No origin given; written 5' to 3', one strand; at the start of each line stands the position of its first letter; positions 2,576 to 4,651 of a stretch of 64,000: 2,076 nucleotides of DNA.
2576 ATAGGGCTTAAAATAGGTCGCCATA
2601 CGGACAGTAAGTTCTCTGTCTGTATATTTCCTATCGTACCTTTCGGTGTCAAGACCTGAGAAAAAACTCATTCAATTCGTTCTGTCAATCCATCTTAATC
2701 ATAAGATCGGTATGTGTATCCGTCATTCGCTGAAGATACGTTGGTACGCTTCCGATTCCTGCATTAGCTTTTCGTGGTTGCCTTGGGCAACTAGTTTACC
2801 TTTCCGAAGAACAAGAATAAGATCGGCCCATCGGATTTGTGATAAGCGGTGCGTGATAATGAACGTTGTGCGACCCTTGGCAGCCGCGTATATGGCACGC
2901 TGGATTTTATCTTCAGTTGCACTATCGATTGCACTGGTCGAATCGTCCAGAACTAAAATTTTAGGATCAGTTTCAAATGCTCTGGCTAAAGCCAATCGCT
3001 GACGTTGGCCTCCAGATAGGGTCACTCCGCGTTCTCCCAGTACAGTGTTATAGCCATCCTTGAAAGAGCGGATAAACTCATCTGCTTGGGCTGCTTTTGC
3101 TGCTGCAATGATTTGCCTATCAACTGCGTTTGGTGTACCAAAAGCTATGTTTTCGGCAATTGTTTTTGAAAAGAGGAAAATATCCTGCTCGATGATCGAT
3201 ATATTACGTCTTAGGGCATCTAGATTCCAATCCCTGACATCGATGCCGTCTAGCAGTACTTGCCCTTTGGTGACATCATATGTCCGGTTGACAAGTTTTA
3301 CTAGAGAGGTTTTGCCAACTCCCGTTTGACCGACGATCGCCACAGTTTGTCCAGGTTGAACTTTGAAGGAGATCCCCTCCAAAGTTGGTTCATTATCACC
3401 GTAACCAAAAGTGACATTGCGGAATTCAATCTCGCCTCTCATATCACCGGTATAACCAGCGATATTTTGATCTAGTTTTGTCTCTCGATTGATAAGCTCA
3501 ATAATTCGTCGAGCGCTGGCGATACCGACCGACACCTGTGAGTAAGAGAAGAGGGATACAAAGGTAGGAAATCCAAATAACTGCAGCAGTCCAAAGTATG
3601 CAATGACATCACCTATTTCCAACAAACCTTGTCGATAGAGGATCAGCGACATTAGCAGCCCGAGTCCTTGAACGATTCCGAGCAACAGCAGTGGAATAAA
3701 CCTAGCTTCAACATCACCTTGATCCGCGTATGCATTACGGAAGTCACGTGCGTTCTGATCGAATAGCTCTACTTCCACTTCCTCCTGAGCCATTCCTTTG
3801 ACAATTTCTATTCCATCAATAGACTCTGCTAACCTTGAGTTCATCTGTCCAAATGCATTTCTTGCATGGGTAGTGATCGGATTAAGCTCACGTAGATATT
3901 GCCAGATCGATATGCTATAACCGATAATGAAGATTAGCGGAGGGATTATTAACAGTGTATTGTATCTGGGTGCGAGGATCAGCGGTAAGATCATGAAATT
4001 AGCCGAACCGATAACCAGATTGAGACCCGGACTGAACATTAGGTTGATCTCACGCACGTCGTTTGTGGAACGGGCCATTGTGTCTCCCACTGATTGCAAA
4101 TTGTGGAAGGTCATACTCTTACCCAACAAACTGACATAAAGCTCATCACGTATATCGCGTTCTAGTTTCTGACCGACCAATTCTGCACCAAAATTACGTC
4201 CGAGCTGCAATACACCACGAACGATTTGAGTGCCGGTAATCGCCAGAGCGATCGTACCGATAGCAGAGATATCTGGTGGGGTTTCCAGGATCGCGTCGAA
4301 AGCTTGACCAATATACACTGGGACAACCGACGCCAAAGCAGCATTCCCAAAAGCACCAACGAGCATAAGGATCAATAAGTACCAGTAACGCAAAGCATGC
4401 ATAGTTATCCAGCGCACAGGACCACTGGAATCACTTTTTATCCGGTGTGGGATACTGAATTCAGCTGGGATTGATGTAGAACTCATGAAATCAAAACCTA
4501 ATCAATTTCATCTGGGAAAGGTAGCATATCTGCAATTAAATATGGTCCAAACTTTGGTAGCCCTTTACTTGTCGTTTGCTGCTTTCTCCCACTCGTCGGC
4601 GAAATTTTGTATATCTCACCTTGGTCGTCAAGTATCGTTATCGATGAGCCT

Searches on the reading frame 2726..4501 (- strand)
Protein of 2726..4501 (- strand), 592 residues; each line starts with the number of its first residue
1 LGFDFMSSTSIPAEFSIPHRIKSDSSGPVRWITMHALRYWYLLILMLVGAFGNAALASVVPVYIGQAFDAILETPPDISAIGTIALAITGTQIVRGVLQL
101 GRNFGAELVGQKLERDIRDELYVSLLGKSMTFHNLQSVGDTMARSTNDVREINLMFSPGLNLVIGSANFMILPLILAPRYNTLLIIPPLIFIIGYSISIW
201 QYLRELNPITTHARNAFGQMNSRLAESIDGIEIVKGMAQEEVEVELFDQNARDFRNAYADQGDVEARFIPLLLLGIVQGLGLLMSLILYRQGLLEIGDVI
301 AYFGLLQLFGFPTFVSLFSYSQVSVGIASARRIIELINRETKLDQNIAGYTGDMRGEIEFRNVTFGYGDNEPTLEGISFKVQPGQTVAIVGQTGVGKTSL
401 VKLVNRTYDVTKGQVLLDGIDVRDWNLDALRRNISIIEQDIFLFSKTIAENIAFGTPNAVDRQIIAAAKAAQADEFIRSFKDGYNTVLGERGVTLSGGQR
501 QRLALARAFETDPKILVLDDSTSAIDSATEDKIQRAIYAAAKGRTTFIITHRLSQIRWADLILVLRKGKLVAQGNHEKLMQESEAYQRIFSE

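Call 44: search_protein_families(library=pfam, proteins=[window:2726-4501:-])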
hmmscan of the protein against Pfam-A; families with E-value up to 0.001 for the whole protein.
window:2726-4501:- (592 aa): 4 families
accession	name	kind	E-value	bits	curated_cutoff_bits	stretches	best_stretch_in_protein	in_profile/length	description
PF00005.33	ABC_tran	-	6.5e-32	111.4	25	1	374-523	1-137/137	ABC transporter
PF00664.28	ABC_membrane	-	1.8e-28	100.5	28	1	43-309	1-270/274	ABC transporter transmembrane region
PF02463.25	SMC_N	-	0.00014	21.8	40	0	414-562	110-208/220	RecF/RecN/SMC N terminal domain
PF13191.12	AAA_16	-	0.00082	20.3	32.6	0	385-529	25-148/167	AAA ATPase domain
